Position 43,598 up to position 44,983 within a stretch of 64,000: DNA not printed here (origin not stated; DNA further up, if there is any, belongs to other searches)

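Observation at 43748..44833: Orphan wHTH + PD-(D/E)xK (DUF3883-like) nuclease-fold gene embedded in core metabolism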

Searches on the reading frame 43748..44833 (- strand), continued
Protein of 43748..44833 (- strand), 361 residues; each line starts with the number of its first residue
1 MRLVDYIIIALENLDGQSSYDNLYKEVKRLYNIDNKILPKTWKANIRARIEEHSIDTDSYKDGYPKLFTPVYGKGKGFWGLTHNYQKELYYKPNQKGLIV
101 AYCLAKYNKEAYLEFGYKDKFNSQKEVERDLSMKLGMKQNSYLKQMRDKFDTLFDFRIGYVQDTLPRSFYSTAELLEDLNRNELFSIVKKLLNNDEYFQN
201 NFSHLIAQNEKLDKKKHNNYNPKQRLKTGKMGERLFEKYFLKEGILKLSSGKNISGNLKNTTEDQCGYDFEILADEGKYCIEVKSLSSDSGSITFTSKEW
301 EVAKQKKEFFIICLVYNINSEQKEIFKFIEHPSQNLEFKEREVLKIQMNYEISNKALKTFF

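Call 21: find_homologous_proteins(query=A2, max_evalue=0.00001)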
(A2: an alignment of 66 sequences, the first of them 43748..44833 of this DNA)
Query A2 (66 sequences) (361 aa, profile of the alignment): 428 proteins with E <= 0.00001 among 6468 candidates; the best 120 are listed.
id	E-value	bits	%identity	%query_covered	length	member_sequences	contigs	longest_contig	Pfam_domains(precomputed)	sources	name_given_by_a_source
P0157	4.4e-105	369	32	73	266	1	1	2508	PF13020.13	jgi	jgi:hypothetical protein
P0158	8.3e-104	365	34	74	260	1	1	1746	PF13020.13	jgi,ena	-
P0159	2.1e-103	363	34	72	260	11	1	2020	PF13020.13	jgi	jgi:hypothetical protein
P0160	3.7e-103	362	35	72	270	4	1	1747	PF13020.13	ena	-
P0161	3.8e-103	362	33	72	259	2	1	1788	PF13020.13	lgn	-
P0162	8.1e-103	361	33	72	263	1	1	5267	PF13020.13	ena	-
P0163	2.5e-102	360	32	75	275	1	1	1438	PF13020.13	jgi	-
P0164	3.4e-102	359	35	72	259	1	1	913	PF13020.13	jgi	-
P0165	4.3e-102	359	35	72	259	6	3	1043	PF13020.13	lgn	-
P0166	1.0e-101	358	34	72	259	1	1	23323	PF13020.13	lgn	-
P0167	1.1e-101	357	32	73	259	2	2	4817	PF13020.13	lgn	-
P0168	3.1e-101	356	34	73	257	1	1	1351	PF13020.13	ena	-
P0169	4.0e-101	356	31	74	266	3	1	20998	PF13020.13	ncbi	-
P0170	6.1e-101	355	34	73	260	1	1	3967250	PF13020.13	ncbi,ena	-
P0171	6.8e-101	355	33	74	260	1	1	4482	PF13020.13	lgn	-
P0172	1.1e-100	354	34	73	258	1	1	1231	PF13020.13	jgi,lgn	jgi:hypothetical protein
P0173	2.4e-100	353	36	73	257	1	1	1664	PF13020.13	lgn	-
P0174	2.7e-100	353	32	74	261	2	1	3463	PF13020.13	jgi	jgi:hypothetical protein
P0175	3.7e-100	353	33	72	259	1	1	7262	PF13020.13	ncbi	-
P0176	4.0e-100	352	32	72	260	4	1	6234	PF13020.13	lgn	-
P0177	4.2e-100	352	31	73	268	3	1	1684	PF13020.13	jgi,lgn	jgi:hypothetical protein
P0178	5.4e-100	352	33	72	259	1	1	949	PF13020.13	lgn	-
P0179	5.5e-100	352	32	73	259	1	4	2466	PF13020.13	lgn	-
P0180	6.0e-100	352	35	73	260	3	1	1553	PF13020.13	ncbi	-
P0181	1.1e-99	351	31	72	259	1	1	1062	PF13020.13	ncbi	-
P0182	1.2e-99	351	34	72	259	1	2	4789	PF13020.13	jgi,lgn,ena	-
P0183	1.8e-99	350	32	72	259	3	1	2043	PF13020.13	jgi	jgi:hypothetical protein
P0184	2.8e-99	350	35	72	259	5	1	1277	PF13020.13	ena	-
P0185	3.2e-99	349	33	73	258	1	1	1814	PF13020.13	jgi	jgi:hypothetical protein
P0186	3.7e-99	349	32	72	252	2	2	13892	PF13020.13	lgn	-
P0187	3.9e-99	349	32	72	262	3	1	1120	PF13020.13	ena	-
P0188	3.9e-99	349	33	73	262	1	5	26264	PF13020.13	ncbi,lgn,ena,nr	ncbi:MAG: DUF3883 domain-containing protein [Candidatus Brocadiales bacterium]|nr:DUF3883 domain-con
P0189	5.2e-99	349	33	73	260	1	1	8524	PF13020.13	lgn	-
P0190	6.0e-99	349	31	72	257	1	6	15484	PF13020.13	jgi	jgi:hypothetical protein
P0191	9.3e-99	348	32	72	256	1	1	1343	PF13020.13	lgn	-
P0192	9.7e-99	348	32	72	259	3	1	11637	PF13020.13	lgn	-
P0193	1.1e-98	348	33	72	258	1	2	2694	PF13020.13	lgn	-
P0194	1.2e-98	348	31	72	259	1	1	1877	PF13020.13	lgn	-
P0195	1.3e-98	347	31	73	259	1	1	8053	PF13020.13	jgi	jgi:hypothetical protein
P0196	1.7e-98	347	33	72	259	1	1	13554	PF13020.13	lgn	-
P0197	1.8e-98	347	34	73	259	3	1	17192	PF13020.13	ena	-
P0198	1.9e-98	347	33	72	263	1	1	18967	PF13020.13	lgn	-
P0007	1.9e-98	347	30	72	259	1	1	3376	PF13020.13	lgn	-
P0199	2.0e-98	347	35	73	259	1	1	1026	PF13020.13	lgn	-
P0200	2.6e-98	346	29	73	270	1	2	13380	PF13020.13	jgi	jgi:hypothetical protein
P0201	3.2e-98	346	33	73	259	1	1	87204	PF13020.13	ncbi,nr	ncbi:MAG: DUF3883 domain-containing protein [Bacteroidota bacterium]|nr:DUF3883 domain-containing pr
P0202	3.2e-98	346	33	72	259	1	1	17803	PF13020.13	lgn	-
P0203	3.7e-98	346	32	72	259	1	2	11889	PF13020.13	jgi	jgi:hypothetical protein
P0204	3.9e-98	346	33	73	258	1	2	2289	PF13020.13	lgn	-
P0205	4.2e-98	346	33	72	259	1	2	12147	PF13020.13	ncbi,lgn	-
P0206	4.6e-98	346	33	71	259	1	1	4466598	PF13020.13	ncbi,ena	-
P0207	6.0e-98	345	30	73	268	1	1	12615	PF13020.13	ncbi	-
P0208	7.5e-98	345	33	73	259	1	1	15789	PF13020.13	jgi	jgi:hypothetical protein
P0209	7.6e-98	345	33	72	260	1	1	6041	PF13020.13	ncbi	-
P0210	8.2e-98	345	34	73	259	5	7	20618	PF13020.13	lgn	-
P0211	8.5e-98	345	33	72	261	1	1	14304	PF13020.13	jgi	jgi:hypothetical protein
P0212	8.6e-98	345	32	75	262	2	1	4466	PF13020.13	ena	-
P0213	1.0e-97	345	34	73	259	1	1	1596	PF13020.13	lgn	-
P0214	1.0e-97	345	32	72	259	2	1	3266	PF13020.13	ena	-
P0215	1.1e-97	344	29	73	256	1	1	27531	PF13020.13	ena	-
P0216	1.1e-97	344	30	73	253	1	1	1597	PF13020.13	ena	-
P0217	1.3e-97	344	29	73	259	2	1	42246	PF13020.13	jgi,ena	jgi:hypothetical protein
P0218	1.3e-97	344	32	72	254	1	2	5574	PF13020.13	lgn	-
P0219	1.4e-97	344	31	72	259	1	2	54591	PF13020.13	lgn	-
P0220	1.5e-97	344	33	72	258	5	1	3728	PF13020.13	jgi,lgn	-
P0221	1.6e-97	344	31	72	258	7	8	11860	PF13020.13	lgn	-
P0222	1.7e-97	344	36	72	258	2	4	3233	PF13020.13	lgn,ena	-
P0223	1.7e-97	344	33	73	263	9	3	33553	PF13020.13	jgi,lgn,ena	jgi:hypothetical protein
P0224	2.1e-97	344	30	73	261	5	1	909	PF13020.13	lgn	-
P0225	2.6e-97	343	29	73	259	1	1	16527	PF13020.13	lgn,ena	-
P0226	3.0e-97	343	32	73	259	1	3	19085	PF13020.13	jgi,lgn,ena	-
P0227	3.2e-97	343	31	72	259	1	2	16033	PF13020.13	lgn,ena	-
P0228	3.2e-97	343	34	73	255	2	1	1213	PF13020.13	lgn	-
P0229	4.0e-97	343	32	73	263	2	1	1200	PF13020.13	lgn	-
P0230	4.1e-97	343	33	73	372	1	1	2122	PF13020.13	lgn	-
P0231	4.2e-97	343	33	75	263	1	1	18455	PF13020.13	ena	-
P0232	4.2e-97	343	31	72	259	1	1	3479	PF13020.13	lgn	-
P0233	4.3e-97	343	35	73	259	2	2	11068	PF13020.13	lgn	-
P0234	4.4e-97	342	33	72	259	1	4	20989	PF13020.13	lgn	-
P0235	4.4e-97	342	30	73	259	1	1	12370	PF13020.13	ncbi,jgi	jgi:hypothetical protein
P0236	4.9e-97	342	36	72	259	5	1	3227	PF13020.13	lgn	-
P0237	4.9e-97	342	32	74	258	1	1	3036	PF13020.13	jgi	jgi:hypothetical protein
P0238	5.8e-97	342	35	73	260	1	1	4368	PF13020.13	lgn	-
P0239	6.5e-97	342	28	73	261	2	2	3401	PF13020.13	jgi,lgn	-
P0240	6.5e-97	342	31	72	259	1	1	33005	PF13020.13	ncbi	-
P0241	6.6e-97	342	30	74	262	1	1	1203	PF13020.13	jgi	jgi:hypothetical protein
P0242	7.3e-97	342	31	73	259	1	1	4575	PF13020.13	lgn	-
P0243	7.8e-97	342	32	72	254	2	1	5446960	PF13020.13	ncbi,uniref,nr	ncbi:DUF3883 domain-containing protein [Flavobacterium sp. F-65]|uniref:DUF3883 domain-containing pr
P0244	8.8e-97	341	32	71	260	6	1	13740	PF13020.13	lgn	-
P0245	9.0e-97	341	35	72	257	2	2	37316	PF13020.13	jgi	jgi:hypothetical protein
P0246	1.0e-96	341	35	73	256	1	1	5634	PF13020.13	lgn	-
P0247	1.1e-96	341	30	72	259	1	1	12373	PF13020.13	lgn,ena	-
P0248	1.3e-96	341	38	73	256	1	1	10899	PF13020.13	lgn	-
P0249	1.7e-96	341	31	72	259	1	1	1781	PF13020.13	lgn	-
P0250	1.8e-96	341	31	72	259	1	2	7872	PF13020.13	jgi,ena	-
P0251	1.8e-96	340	32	72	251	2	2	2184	PF13020.13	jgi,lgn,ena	-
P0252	2.0e-96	340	27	72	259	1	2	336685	PF13020.13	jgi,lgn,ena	jgi:hypothetical protein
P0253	2.4e-96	340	32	72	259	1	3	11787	PF13020.13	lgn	-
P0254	2.8e-96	340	35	72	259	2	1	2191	PF13020.13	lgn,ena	-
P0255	2.8e-96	340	32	72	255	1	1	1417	PF13020.13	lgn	-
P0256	2.9e-96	340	32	72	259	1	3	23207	PF13020.13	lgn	-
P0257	3.0e-96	340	32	72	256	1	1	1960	PF13020.13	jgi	jgi:hypothetical protein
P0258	3.2e-96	340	32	72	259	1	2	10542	PF13020.13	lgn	-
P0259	3.3e-96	340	36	72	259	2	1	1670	PF13020.13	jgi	jgi:hypothetical protein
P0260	3.5e-96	340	36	73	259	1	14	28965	PF13020.13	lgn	-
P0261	3.6e-96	339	35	72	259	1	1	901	PF13020.13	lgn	-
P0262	3.6e-96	339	31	73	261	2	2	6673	PF13020.13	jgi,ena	jgi:hypothetical protein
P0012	3.7e-96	339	35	73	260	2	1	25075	PF13020.13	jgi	jgi:hypothetical protein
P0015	5.0e-96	339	33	73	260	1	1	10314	PF13020.13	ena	-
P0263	5.1e-96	339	35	73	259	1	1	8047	PF13020.13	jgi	-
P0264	5.2e-96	339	32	72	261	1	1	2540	PF13020.13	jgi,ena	jgi:hypothetical protein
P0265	5.5e-96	339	29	72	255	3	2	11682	PF13020.13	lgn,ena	-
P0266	6.4e-96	339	34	73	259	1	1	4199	PF13020.13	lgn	-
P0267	6.7e-96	339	30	71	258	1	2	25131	PF13020.13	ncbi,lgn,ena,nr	ncbi:MAG TPA: hypothetical protein DHV28_16400 [Ignavibacteriales bacterium]|nr:hypothetical protein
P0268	7.3e-96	338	34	72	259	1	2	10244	PF13020.13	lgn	-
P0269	7.4e-96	338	36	72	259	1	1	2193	PF13020.13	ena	-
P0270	8.1e-96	338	29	75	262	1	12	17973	PF13020.13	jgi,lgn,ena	-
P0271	8.2e-96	338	35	73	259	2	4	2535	PF13020.13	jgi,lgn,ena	-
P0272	8.4e-96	338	35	72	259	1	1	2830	PF13020.13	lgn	-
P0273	8.7e-96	338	34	72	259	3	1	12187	PF13020.13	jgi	-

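Call 30: find_encoding_contigs(protein=P0170, flank=10000, max_places=2)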
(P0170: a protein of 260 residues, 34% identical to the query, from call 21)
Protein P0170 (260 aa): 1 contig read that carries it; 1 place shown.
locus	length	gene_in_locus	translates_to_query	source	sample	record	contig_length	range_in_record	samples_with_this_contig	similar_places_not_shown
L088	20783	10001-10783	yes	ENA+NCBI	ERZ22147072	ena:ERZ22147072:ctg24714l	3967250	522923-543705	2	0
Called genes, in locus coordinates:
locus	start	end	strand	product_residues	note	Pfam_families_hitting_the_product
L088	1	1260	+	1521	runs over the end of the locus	PF12733:Cadherin-like, PF13385:Laminin_G_3, PF12733:Cadherin-like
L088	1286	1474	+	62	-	-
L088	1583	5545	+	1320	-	PF07494:Reg_prop (faint), PF07495:Y_Y_Y, PF00512:HisKA, PF02518:HATPase_c, PF00072:Response_reg, PF12833:HTH_18, PF00165:HTH_AraC (weak)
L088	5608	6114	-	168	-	-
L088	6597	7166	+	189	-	PF10063:DUF2301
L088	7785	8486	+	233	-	-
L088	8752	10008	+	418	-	PF00145:DNA_methylase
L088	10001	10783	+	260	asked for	PF13020:NOV_C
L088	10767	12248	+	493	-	PF02518:HATPase_c (weak), PF13589:HATPase_c_3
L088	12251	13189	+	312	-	-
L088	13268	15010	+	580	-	PF10593:Z1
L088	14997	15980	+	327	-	PF14390:DUF4420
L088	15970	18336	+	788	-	PF22879:AIPR_N, PF10592:AIPR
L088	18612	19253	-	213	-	PF01252:Peptidase_A8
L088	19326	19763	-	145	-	PF01258:zf-dskA_traR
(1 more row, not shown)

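Call 31: find_encoding_contigs(protein=P0243, flank=10000, max_places=2)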
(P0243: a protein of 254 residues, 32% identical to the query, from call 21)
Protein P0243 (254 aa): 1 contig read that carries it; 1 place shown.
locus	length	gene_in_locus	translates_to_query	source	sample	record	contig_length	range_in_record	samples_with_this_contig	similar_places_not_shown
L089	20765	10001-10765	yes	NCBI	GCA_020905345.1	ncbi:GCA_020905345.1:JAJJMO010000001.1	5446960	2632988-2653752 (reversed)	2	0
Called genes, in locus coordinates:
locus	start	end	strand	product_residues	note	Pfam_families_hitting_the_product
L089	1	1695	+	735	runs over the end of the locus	PF13620:CarboxypepD_reg, PF13715:CarbopepD_reg_2, PF07715:Plug, PF00593:TonB_dep_Rec_b-barrel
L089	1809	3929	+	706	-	PF02897:Peptidase_S9_N, PF00326:Peptidase_S9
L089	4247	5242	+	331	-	PF01408:GFO_IDH_MocA, PF22725:GFO_IDH_MocA_C3, PF02894:GFO_IDH_MocA_C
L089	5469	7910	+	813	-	PF05359:DUF748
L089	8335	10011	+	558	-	PF00145:DNA_methylase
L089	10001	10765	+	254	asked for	PF13020:NOV_C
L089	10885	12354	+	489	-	PF02518:HATPase_c (faint), PF13589:HATPase_c_3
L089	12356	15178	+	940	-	PF10593:Z1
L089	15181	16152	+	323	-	PF14390:DUF4420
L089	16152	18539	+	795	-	PF22879:AIPR_N, PF10592:AIPR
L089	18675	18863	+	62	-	PF03852:Vsr (weak)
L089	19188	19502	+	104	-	PF02482:Ribosomal_S30AE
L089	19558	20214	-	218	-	PF01370:Epimerase, PF07993:NAD_binding_4 (faint), PF13460:NAD_binding_10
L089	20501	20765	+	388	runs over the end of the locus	PF03358:FMN_red, PF14588:YjgF_endoribonc, PF01042:Ribonuc_L-PSP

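Call 33: find_encoding_contigs(protein=P0252, flank=10000, max_places=2)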
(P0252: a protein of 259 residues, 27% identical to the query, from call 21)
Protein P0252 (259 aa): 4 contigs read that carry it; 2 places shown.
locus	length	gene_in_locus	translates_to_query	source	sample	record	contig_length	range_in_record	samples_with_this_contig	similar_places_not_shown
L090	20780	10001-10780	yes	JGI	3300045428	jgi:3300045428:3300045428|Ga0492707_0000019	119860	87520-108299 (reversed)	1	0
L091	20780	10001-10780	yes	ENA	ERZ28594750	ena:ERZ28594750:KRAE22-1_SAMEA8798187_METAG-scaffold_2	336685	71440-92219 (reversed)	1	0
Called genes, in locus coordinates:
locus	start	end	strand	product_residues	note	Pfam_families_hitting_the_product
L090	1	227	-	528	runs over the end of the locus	PF00158:Sigma54_activat (faint), PF01078:Mg_chelatase (faint), PF07728:AAA_5 (faint)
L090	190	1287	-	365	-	PF27098:Rv0959_3rd, PF13519:VWA_2 (weak)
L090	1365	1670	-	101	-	PF13560:HTH_31, PF12844:HTH_19, PF13443:HTH_26 (weak), PF01381:HTH_3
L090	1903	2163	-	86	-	PF06769:YoeB_toxin, PF05016:ParE_toxin (weak)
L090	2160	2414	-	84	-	PF02604:PhdYeFM_antitox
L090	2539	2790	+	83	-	-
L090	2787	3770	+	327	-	PF01844:HNH, PF14279:HNH_5, PF11969:DcpS_C, PF01230:HIT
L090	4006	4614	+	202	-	PF10067:DUF2306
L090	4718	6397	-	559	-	PF14903:WG_beta_rep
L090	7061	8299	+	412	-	PF17293:Arm-DNA-bind_5, PF13102:Phage_int_SAM_5, PF00589:Phage_integrase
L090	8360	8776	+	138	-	PF03852:Vsr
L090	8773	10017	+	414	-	PF00145:DNA_methylase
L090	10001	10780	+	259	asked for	PF13020:NOV_C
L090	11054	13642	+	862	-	PF24957:DrmE_C (faint)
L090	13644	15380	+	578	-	PF08378:NERD (weak), PF04851:ResIII (weak), PF13087:AAA_12 (weak), PF13538:UvrD_C_2 (faint)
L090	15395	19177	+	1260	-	PF00271:Helicase_C (weak)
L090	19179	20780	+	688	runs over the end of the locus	PF09369:MZB (weak)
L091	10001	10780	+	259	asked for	PF13020:NOV_C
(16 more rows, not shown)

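Call 34: find_encoding_contigs(protein=P0201, flank=10000, max_places=2)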
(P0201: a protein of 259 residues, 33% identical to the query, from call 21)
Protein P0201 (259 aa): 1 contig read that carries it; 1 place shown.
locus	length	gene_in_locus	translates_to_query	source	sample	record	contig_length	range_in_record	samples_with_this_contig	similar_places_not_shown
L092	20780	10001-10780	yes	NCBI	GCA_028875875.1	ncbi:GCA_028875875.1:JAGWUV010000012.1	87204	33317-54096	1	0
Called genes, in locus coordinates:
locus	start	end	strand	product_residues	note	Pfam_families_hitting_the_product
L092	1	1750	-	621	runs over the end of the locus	PF00664:ABC_membrane, PF00005:ABC_tran, PF20720:nSTAND3 (faint)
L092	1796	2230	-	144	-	PF00571:CBS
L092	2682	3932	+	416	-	PF17293:Arm-DNA-bind_5, PF13102:Phage_int_SAM_5, PF00589:Phage_integrase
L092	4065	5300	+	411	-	-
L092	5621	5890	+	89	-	PF12728:HTH_17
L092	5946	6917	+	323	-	-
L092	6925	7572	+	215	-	-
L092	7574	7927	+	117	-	-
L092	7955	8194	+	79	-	PF13744:HTH_37 (weak), PF13560:HTH_31, PF12844:HTH_19, PF01381:HTH_3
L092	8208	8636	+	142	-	PF03852:Vsr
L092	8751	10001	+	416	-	PF00145:DNA_methylase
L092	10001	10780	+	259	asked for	PF13020:NOV_C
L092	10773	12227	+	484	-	PF02518:HATPase_c, PF13589:HATPase_c_3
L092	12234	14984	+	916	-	PF10593:Z1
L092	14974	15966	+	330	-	PF14390:DUF4420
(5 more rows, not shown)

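Call 39: predict_structure(alignment_id=A3)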
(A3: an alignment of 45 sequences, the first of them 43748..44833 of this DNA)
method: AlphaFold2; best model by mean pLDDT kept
length: 361 residues; sequences in the alignment: 45
mean_pLDDT: 78.4   pTM: 0.65
mean pLDDT of the five models: 78.4, 77.1, 77.0, 74.9, 74.6
residues with pLDDT >= 90: 143; 70-90: 108; 50-70: 60; < 50: 50
segments of 3 or more residues with pLDDT < 50: 1-6, 8-18, 33-38, 52-65, 74-76, 223-225
pLDDT, mean of each block of 10 residues (from residue 1): 45 46 54 49 51 42 53 55 74 91 93 83 79 84 89 74 79 89 95 90 80 56 60 96 97 98 93 97 90 89 97 92 95 92 81 91 88
secondary structure, 60 per line:
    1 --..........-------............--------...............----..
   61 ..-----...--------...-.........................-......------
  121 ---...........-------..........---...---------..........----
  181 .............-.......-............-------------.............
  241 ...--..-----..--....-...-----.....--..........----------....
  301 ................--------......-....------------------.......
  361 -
elements in order: H3-12 H20-31 H40-54 H59-62 E68-70 E79-81 H83-107 H109-114 H124-134 H142-151 H167-176 H181-193 H195-201 H203-214 H228-243 E257-260 E270-274 E277-286 H297-309 E310-316 E325-330 H332-335 H354-360

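Call 45: fold_search(model_id=the predicted structure, library=pdb)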
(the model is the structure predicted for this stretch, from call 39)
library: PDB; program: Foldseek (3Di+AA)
matches with E <= 10: 216; with E <= 0.001: 0
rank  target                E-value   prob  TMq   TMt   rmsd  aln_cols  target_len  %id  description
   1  1gef_A                3.7e-02  1.00  0.19  0.50   4.2       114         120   16  Crystal structure of the archaeal holliday junction resolvase HJC (released 2001-03-21)
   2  6s58_C                5.1e-02  0.16  0.11  0.15  22.6       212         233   13  AvaII restriction endonuclease in the absence of nucleic acids (released 2020-05-20)
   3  1gef_B                7.1e-02  1.00  0.22  0.59   3.6       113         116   13  Crystal structure of the archaeal holliday junction resolvase HJC (released 2001-03-21)
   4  9qcc_M                8.4e-02  0.98  0.19  0.17   5.4       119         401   18  Activated XauSPARDA filament assembly with bound dsDNA substrate (released 2025-12-17)
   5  1gef_E                1.1e-01  0.98  0.22  0.58   4.0       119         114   13  Crystal structure of the archaeal holliday junction resolvase HJC (released 2001-03-21)
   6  6s48_A                1.3e-01  0.18  0.15  0.20  21.3       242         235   11  AvaII RESTRICTION ENDONUCLEASE IN COMPLEX WITH PARTIALLY CLEAVED dsDNA (released 2020-05-20)
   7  9qcc_A                1.4e-01  0.97  0.19  0.17   4.9       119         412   17  Activated XauSPARDA filament assembly with bound dsDNA substrate (released 2025-12-17)
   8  6s48_B                1.7e-01  0.16  0.15  0.22  21.7       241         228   13  AvaII RESTRICTION ENDONUCLEASE IN COMPLEX WITH PARTIALLY CLEAVED dsDNA (released 2020-05-20)
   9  1gef_D                1.8e-01  0.91  0.19  0.50   4.3       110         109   15  Crystal structure of the archaeal holliday junction resolvase HJC (released 2001-03-21)
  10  2eo0_B                1.9e-01  0.87  0.17  0.42   4.0       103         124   17  Crystal Structure of Holliday Junction Resolvase ST1444 (released 2007-10-02)
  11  9qcc_Q                2.3e-01  0.93  0.20  0.18   4.0       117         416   17  Activated XauSPARDA filament assembly with bound dsDNA substrate (released 2025-12-17)
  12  8a4c_A                2.4e-01  0.33  0.13  0.20   8.3       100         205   11  Structure of human Rep15:Rab3B complex. (released 2022-08-10)
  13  2eo0_A                2.7e-01  0.77  0.18  0.41   3.9       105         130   17  Crystal Structure of Holliday Junction Resolvase ST1444 (released 2007-10-02)
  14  8a4c_C                2.8e-01  0.35  0.13  0.21   8.8        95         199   10  Structure of human Rep15:Rab3B complex. (released 2022-08-10)
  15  9vx6_T                3.1e-01  0.82  0.19  0.17   5.3       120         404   14  Helical structure of gRNA-tDNA SPARDA complex (released 2026-01-14)
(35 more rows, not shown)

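Call 49: find_encoding_contigs(protein=P0008, flank=10000, max_places=3)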
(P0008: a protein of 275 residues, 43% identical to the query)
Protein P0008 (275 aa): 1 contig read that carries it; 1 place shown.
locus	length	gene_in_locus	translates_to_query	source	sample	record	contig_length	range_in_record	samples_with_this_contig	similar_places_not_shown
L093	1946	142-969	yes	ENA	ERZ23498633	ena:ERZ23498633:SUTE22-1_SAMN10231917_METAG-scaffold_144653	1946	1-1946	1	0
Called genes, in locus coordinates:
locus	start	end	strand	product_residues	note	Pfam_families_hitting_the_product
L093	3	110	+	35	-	?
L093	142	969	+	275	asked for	PF13020:NOV_C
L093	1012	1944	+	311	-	?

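Call 50: find_encoding_contigs(protein=P0002, flank=10000, max_places=3)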
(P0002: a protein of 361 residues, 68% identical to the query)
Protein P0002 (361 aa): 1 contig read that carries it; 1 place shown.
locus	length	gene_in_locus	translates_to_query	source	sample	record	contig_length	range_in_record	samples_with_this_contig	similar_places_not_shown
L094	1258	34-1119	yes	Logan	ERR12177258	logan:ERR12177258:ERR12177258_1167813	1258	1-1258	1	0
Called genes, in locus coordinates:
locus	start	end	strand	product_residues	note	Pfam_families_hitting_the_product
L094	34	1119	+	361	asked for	PF13020:NOV_C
